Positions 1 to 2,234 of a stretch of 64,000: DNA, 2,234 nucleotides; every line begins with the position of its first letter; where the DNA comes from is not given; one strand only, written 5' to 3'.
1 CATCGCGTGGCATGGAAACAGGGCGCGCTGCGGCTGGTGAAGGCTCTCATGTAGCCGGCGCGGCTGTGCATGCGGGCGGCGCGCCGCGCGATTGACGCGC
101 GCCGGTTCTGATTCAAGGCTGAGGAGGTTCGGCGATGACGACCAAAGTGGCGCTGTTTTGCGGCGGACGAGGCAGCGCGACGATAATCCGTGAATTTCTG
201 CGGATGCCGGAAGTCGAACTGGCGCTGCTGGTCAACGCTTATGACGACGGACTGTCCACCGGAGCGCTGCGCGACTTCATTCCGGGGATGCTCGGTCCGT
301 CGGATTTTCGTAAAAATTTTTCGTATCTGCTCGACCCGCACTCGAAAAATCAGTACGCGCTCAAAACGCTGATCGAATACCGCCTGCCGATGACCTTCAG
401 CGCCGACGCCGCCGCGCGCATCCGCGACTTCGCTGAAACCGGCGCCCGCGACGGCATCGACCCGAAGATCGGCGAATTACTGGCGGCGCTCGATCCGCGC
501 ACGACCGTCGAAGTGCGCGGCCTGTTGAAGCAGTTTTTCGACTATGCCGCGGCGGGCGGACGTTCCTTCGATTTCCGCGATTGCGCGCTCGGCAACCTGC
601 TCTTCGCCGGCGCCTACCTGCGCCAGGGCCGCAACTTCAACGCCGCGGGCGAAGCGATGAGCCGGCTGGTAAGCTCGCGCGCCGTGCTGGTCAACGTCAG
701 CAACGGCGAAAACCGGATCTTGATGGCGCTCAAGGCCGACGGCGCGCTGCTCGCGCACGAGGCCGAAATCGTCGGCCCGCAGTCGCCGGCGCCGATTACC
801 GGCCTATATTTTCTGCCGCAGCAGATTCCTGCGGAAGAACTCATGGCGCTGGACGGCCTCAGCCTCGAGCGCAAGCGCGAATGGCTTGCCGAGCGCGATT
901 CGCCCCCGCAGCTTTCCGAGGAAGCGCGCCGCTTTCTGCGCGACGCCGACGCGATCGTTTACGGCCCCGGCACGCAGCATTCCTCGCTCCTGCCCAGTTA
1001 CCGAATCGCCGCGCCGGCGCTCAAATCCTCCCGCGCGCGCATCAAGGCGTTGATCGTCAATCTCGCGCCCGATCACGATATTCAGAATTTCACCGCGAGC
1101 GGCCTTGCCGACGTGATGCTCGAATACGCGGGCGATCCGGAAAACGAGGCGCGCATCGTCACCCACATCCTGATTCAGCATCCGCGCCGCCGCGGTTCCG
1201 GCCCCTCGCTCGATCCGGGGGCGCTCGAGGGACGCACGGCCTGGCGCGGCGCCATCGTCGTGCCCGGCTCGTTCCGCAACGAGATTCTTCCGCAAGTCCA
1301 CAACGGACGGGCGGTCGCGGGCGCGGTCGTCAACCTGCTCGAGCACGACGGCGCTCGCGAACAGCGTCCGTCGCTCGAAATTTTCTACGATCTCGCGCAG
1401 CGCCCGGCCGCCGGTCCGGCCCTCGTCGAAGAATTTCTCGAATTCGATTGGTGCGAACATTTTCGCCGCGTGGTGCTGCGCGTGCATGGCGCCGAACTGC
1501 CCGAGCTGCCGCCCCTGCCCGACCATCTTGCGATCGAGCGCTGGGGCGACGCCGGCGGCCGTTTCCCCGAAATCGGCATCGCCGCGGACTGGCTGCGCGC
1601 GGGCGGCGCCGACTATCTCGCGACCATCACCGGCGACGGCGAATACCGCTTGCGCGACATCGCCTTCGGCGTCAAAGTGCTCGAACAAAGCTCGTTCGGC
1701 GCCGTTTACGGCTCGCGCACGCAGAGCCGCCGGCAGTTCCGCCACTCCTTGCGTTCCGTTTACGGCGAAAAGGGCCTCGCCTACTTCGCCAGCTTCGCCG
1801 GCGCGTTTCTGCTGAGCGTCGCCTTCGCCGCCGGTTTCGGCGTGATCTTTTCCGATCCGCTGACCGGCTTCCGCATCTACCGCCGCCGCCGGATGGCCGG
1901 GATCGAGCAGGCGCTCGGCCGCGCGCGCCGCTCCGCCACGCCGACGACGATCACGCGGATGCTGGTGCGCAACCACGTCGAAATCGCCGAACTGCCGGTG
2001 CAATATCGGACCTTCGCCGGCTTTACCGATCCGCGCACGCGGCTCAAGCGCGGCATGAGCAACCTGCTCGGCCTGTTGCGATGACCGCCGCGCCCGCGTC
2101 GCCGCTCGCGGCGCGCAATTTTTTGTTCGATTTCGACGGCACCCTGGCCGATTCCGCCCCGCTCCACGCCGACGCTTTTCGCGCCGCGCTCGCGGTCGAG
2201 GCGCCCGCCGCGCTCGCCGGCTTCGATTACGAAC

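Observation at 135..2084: Chimeric CofD/YvcK-like phosphotransferase fused to the C-terminal half of a GT2 glycosyltransferase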

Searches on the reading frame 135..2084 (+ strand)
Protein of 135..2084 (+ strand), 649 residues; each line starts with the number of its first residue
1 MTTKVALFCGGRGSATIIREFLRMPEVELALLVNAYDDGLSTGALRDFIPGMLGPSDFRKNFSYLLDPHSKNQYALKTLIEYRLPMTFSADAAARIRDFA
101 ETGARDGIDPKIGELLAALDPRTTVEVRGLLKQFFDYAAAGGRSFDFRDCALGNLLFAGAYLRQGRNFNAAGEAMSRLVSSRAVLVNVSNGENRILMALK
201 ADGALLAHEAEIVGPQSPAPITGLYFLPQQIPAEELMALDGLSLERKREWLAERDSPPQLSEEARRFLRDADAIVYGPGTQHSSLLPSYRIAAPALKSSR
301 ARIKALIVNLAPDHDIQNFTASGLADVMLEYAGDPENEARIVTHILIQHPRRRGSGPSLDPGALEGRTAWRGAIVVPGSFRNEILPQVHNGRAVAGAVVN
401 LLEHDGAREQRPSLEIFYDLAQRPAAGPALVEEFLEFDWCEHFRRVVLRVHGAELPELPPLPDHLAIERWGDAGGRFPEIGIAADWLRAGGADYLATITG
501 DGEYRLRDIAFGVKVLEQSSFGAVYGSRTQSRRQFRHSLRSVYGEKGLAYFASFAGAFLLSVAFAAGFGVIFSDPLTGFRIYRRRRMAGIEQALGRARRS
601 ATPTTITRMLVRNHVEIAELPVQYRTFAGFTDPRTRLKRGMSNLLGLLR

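Call 3: search_protein_families(library=pfam, proteins=[window:135-2084:+], max_evalue=0.1)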
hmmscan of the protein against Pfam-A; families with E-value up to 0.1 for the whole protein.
window:135-2084:+ (649 aa): 1 family
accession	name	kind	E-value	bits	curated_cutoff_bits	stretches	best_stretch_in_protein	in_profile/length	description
PF01933.23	CofD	-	5e-19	69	30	1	6-349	2-251/290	2-phospho-L-lactate transferase CofD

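Call 4: search_protein_families(library=ncbifam, proteins=[window:135-2084:+], max_evalue=0.1)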
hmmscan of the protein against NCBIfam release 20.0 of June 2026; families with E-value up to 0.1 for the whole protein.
window:135-2084:+ (649 aa): 2 families
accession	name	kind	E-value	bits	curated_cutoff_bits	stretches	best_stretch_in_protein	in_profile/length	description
TIGR04357.1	CofD_rel_GAK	hypoth_equivalog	4.3e-16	59.2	340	1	4-347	3-320/368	GAK system CofD-like protein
TIGR01826.1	CofD_related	subfamily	1.8e-14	53.9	196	2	5-84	1-74/310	uridine diphosphate-N-acetylglucosamine-binding protein YvcK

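Call 5: find_homologous_proteins(query=window:135-2084:+, max_evalue=0.001)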
Query window:135-2084:+ (649 aa): 1313 proteins with E <= 0.001 among 8000 candidates; the best 120 are listed.
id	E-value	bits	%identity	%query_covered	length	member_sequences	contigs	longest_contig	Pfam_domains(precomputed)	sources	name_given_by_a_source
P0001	0.0e+0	1450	100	100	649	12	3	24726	PF01933.24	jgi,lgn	jgi:2-phospho-L-lactate transferase/gluconeogenesis factor (CofD/UPF0052 family)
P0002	0.0e+0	1305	89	100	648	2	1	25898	PF01933.24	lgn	-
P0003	0.0e+0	1208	83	100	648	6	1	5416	PF01933.24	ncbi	-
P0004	5.8e-272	922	66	97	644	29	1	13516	PF01933.24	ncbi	ncbi:MAG: 2-phospho-L-lactate transferase CofD family protein [Candidatus Binataceae bacterium]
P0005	1.7e-268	911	64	100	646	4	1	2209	PF01933.24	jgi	jgi:2-phospho-L-lactate transferase/gluconeogenesis factor (CofD/UPF0052 family)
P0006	2.8e-266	904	64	100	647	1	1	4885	PF01933.24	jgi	jgi:2-phospho-L-lactate transferase/gluconeogenesis factor (CofD/UPF0052 family)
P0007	4.2e-266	903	64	99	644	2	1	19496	PF01933.24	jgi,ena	-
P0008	9.9e-266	902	65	100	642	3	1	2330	PF01933.24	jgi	jgi:2-phospho-L-lactate transferase/gluconeogenesis factor (CofD/UPF0052 family)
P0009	6.9e-265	899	64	100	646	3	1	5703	PF01933.24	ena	-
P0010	1.8e-262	891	64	100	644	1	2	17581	PF01933.24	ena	-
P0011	9.7e-260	882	63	100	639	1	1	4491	PF01933.24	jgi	jgi:2-phospho-L-lactate transferase/gluconeogenesis factor (CofD/UPF0052 family)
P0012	2.2e-259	881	63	100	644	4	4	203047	PF01933.24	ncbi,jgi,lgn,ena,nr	ncbi:MAG TPA: 2-phospho-L-lactate transferase CofD family protein [Candidatus Binataceae bacterium]|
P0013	2.6e-259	881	63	98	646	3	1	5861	PF01933.24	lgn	-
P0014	5.3e-259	880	64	100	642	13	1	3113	PF01933.24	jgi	jgi:2-phospho-L-lactate transferase/gluconeogenesis factor (CofD/UPF0052 family)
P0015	1.2e-258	878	63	100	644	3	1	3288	PF01933.24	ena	-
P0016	1.7e-258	878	63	100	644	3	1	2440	PF01933.24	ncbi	-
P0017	2.6e-258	877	63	97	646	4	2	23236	PF01933.24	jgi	jgi:2-phospho-L-lactate transferase/gluconeogenesis factor (CofD/UPF0052 family)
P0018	3.7e-258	877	63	100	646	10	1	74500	PF01933.24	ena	-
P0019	4.3e-258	877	62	98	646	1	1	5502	PF01933.24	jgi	jgi:2-phospho-L-lactate transferase/gluconeogenesis factor (CofD/UPF0052 family)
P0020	5.9e-258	876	63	100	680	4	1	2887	PF01933.24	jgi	-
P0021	4.9e-257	873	64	100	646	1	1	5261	PF01933.24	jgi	jgi:2-phospho-L-lactate transferase/gluconeogenesis factor (CofD/UPF0052 family)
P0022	8.4e-257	872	62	99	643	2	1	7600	PF01933.24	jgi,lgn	jgi:2-phospho-L-lactate transferase/gluconeogenesis factor (CofD/UPF0052 family)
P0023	1.0e-256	872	62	98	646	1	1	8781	PF01933.24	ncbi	-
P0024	6.7e-256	869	62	100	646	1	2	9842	PF01933.24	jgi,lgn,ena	-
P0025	1.7e-226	772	60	92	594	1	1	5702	PF01933.24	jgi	jgi:hypothetical protein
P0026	1.9e-218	746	56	100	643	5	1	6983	PF01933.24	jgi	-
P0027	3.2e-216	738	56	100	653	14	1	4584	PF01933.24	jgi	jgi:2-phospho-L-lactate transferase/gluconeogenesis factor (CofD/UPF0052 family)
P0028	1.8e-212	726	54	99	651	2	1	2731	PF01933.24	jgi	jgi:2-phospho-L-lactate transferase/gluconeogenesis factor (CofD/UPF0052 family)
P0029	3.2e-212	725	64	83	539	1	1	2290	PF01933.24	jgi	jgi:hypothetical protein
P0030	9.4e-212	723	55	99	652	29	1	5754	PF01933.24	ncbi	-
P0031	1.2e-211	723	54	100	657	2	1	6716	PF01933.24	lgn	-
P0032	2.8e-210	719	61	84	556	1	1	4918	PF01933.24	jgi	jgi:2-phospho-L-lactate transferase/gluconeogenesis factor (CofD/UPF0052 family)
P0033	5.8e-208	711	54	100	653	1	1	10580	PF01933.24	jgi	-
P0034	6.7e-208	711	54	100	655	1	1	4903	PF01933.24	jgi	jgi:2-phospho-L-lactate transferase/gluconeogenesis factor (CofD/UPF0052 family)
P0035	1.0e-207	710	55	100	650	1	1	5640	PF01933.24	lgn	-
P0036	4.8e-207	708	55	97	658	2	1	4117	PF01933.24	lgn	-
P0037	4.1e-206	705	52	100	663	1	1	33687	PF01933.24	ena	-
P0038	6.0e-205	701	53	100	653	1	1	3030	PF01933.24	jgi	jgi:2-phospho-L-lactate transferase/gluconeogenesis factor (CofD/UPF0052 family)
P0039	3.5e-203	695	53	100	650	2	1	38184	PF01933.24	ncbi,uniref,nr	ncbi:2-phospho-L-lactate transferase CofD family protein [Bradyrhizobium sp. CSA207]|uniref:2-phosph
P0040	1.4e-202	693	53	99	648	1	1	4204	PF01933.24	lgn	-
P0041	6.3e-202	691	52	100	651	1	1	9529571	PF01933.24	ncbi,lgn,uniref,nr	ncbi:2-phospho-L-lactate transferase CofD family protein [Bradyrhizobium sp. C-145]|uniref:2-phospho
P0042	6.5e-202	691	52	100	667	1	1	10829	PF01933.24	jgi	jgi:2-phospho-L-lactate transferase/gluconeogenesis factor (CofD/UPF0052 family)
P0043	4.0e-201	688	52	100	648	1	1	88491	PF01933.24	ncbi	-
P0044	1.5e-199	683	51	100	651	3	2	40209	PF01933.24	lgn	-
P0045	3.2e-199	682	51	99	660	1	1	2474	PF01933.24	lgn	-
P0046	2.1e-198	679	60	83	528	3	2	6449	PF01933.24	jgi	jgi:2-phospho-L-lactate transferase/gluconeogenesis factor (CofD/UPF0052 family)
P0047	7.1e-197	674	52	100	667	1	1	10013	PF01933.24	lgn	-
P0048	4.7e-194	665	50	100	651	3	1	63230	PF01933.24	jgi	jgi:2-phospho-L-lactate transferase/gluconeogenesis factor (CofD/UPF0052 family)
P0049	1.1e-193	664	48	100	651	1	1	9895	PF01933.24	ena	-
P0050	6.1e-193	661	50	100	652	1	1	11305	PF01933.24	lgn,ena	-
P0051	9.1e-193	661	52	99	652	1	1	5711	PF01933.24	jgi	jgi:2-phospho-L-lactate transferase/gluconeogenesis factor (CofD/UPF0052 family)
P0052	2.3e-192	659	51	100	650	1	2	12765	PF01933.24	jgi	jgi:2-phospho-L-lactate transferase/gluconeogenesis factor (CofD/UPF0052 family)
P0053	1.1e-191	657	49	100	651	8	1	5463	PF01933.24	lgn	-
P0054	2.0e-191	656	50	100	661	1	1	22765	PF01933.24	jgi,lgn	-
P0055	4.0e-191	655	51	99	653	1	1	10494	PF01933.24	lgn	-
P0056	5.2e-191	655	49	100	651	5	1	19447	PF01933.24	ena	-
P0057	1.4e-190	654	50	100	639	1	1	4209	PF01933.24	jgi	-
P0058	2.3e-190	653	51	100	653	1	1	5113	PF01933.24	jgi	jgi:2-phospho-L-lactate transferase/gluconeogenesis factor (CofD/UPF0052 family)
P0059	2.7e-190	653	51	99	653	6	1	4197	PF01933.24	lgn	-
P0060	6.3e-189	648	48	99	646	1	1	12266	PF01933.24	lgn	-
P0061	1.1e-188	647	49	99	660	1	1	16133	PF01933.24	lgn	-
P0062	9.0e-188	644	48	99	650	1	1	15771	PF01933.24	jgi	jgi:2-phospho-L-lactate transferase/gluconeogenesis factor (CofD/UPF0052 family)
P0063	2.1e-187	643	61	76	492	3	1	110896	PF01933.24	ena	-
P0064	3.5e-186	639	48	99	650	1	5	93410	PF01933.24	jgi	jgi:2-phospho-L-lactate transferase/gluconeogenesis factor (CofD/UPF0052 family)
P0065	1.9e-185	637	49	99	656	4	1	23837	PF01933.24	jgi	jgi:2-phospho-L-lactate transferase/gluconeogenesis factor (CofD/UPF0052 family)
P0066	4.7e-185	635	49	99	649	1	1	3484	PF01933.24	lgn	-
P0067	1.0e-184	634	48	99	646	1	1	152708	PF01933.24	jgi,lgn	-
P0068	1.1e-184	634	49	99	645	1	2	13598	PF01933.24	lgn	-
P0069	2.7e-184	633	48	100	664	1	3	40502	PF01933.24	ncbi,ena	-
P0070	3.3e-184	632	49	99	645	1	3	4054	PF01933.24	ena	-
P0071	4.7e-184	632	47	100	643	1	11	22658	PF01933.24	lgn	-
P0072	8.7e-184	631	47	99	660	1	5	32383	PF01933.24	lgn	-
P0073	1.1e-183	631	48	100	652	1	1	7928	PF01933.24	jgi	jgi:2-phospho-L-lactate transferase/gluconeogenesis factor (CofD/UPF0052 family)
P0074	2.6e-183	630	49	99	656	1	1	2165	PF01933.24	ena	-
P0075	7.4e-183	628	47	99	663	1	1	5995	PF01933.24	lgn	-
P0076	1.5e-182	627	48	99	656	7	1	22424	PF01933.24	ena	-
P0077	1.7e-182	627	47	100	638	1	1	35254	PF01933.24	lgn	-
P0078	1.7e-182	627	47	100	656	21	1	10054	PF01933.24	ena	-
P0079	9.0e-182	624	47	99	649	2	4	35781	PF01933.24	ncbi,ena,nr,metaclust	ncbi:MAG: hypothetical protein A3F46_00110 [Legionellales bacterium RIFCSPHIGHO2_12_FULL_42_9]|nr:MA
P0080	5.5e-181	622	47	99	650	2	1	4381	PF01933.24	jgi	jgi:2-phospho-L-lactate transferase/gluconeogenesis factor (CofD/UPF0052 family)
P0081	6.2e-181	622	47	100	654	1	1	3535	PF01933.24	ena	-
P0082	6.5e-181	622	48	99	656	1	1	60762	PF01933.24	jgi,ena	-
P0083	1.0e-180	621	49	99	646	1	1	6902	PF01933.24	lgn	-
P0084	2.0e-180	620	47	99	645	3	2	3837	PF01933.24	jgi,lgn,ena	-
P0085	2.6e-180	620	46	99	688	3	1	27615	PF01933.24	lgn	-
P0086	5.3e-180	619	48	100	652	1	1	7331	PF01933.24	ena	-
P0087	1.3e-179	617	47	99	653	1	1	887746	PF01933.24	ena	-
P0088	2.3e-179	616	48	100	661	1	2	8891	PF01933.24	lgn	-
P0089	4.2e-179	616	47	100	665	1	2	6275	PF01933.24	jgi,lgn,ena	-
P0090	6.3e-179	615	47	99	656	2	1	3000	PF01933.24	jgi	jgi:2-phospho-L-lactate transferase/gluconeogenesis factor (CofD/UPF0052 family)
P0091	7.2e-179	615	47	100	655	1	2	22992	PF01933.24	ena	-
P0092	9.6e-179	614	47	100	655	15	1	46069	PF01933.24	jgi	jgi:2-phospho-L-lactate transferase/gluconeogenesis factor (CofD/UPF0052 family)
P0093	9.8e-179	614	46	100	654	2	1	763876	PF01933.24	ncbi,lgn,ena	-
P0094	1.7e-178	614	48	99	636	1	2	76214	PF01933.24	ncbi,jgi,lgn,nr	ncbi:MAG TPA: 2-phospho-L-lactate transferase CofD family protein [Gammaproteobacteria bacterium]|nr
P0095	1.7e-178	614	47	99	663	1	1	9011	PF01933.24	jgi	jgi:2-phospho-L-lactate transferase/gluconeogenesis factor (CofD/UPF0052 family)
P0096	2.6e-178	613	48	99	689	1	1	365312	PF01933.24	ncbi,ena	-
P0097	3.5e-178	613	46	100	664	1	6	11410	PF01933.24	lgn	-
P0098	7.3e-178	612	46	100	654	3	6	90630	PF01933.24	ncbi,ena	-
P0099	2.0e-177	610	49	99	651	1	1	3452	PF01933.24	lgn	-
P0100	2.4e-177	610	48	99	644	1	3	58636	PF01933.24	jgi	jgi:2-phospho-L-lactate transferase/gluconeogenesis factor (CofD/UPF0052 family)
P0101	9.3e-177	608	47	100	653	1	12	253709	PF01933.24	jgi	jgi:2-phospho-L-lactate transferase/gluconeogenesis factor (CofD/UPF0052 family)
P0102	9.5e-177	608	50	99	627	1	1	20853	PF01933.24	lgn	-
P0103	3.4e-176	606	49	99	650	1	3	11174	PF01933.24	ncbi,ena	-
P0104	3.6e-176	606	49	100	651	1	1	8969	PF01933.24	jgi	jgi:2-phospho-L-lactate transferase/gluconeogenesis factor (CofD/UPF0052 family)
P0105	3.7e-176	606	46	100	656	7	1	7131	PF01933.24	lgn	-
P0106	6.5e-176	605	45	99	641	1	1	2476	PF01933.24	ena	-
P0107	7.6e-176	605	47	100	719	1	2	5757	PF01933.24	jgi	-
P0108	9.1e-176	605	46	100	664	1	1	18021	PF01933.24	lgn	-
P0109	1.4e-175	604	47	99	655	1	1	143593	PF01933.24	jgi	jgi:2-phospho-L-lactate transferase/gluconeogenesis factor (CofD/UPF0052 family)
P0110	2.9e-175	603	47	99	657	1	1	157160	PF01933.24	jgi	jgi:2-phospho-L-lactate transferase/gluconeogenesis factor (CofD/UPF0052 family)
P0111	3.8e-175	603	50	100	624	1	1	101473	PF01933.24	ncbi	ncbi:MAG TPA: 2-phospho-L-lactate transferase CofD family protein [Rhizomicrobium sp.]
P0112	4.2e-175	602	49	98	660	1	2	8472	PF01933.24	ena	-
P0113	9.0e-175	601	47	99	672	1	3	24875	PF01933.24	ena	-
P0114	1.2e-174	601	51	99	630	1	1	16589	PF01933.24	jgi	jgi:2-phospho-L-lactate transferase/gluconeogenesis factor (CofD/UPF0052 family)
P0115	2.1e-174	600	47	99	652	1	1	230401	PF01933.24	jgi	jgi:2-phospho-L-lactate transferase/gluconeogenesis factor (CofD/UPF0052 family)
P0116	2.8e-174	600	47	99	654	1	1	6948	PF01933.24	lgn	-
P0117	4.0e-174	599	48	100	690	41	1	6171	PF01933.24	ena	-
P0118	4.2e-174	599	48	99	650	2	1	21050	PF01933.24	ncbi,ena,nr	ncbi:MAG TPA: 2-phospho-L-lactate transferase CofD family protein [Myxococcales bacterium]|nr:2-phos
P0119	4.2e-174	599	50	100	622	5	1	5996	PF01933.24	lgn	-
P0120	4.5e-174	599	47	100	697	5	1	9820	PF01933.24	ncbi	ncbi:MAG TPA: 2-phospho-L-lactate transferase CofD family protein [Bryobacteraceae bacterium]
